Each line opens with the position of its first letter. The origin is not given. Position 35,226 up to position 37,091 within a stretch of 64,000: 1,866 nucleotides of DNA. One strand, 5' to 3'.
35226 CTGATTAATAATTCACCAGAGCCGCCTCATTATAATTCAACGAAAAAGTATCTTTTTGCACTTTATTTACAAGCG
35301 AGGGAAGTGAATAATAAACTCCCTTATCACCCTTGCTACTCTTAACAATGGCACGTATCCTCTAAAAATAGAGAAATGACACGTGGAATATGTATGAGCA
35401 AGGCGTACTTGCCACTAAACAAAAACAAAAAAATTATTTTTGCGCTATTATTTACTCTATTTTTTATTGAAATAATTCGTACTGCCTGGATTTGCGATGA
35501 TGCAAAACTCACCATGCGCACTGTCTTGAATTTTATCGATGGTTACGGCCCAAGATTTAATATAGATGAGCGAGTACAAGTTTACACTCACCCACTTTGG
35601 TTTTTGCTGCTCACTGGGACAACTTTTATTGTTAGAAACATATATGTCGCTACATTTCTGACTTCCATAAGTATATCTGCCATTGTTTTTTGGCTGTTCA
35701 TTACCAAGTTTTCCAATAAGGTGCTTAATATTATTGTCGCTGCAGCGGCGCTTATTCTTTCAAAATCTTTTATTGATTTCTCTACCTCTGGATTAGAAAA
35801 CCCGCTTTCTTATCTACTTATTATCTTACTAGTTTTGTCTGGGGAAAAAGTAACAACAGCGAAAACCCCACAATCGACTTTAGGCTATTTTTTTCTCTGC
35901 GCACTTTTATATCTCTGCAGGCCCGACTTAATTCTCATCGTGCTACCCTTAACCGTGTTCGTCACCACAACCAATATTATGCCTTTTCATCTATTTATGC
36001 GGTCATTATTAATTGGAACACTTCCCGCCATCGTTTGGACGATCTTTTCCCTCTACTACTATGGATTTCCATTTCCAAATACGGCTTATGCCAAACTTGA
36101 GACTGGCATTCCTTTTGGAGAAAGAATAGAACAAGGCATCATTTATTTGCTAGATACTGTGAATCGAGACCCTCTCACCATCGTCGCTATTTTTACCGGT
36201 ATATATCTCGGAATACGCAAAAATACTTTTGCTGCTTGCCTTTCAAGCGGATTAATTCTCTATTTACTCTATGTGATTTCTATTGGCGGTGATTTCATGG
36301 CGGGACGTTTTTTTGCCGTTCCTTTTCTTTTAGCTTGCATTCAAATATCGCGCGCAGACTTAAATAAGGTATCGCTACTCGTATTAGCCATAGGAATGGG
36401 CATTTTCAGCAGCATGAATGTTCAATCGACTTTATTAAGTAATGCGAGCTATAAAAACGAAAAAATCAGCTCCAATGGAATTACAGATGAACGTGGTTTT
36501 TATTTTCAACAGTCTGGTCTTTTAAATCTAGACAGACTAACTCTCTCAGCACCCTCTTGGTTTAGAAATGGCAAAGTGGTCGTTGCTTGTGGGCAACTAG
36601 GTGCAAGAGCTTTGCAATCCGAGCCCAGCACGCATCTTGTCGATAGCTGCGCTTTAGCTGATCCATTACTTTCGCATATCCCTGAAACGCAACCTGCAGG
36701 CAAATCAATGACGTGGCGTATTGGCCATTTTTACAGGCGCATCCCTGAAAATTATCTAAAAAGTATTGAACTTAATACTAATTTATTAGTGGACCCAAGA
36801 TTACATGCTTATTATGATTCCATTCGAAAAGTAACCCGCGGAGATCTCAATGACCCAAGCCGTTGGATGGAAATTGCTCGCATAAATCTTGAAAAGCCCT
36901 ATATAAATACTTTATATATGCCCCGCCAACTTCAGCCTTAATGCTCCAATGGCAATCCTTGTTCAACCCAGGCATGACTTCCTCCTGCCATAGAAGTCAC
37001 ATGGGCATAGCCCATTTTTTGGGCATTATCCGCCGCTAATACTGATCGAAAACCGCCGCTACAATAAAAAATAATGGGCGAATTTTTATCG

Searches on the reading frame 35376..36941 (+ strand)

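Call 24: search_protein_families(library=pfam, max_evalue=0.000001, proteins=[window:35376-36941:+])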
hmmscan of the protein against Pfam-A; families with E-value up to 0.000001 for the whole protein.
window:35376-36941:+ (521 aa): 0 families

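Call 64: search_protein_families(library=ncbifam, max_evalue=1e-8, proteins=[window:35376-36941:+])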
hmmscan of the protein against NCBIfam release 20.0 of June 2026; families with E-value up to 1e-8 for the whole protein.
window:35376-36941:+ (521 aa): 1 family
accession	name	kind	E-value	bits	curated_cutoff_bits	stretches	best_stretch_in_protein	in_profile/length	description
NF041481.1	beta_arabfuran_tase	equivalog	1.9e-21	75.8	1050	1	27-271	15-279/633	terminal beta-(1->2)-arabinofuranosyltransferase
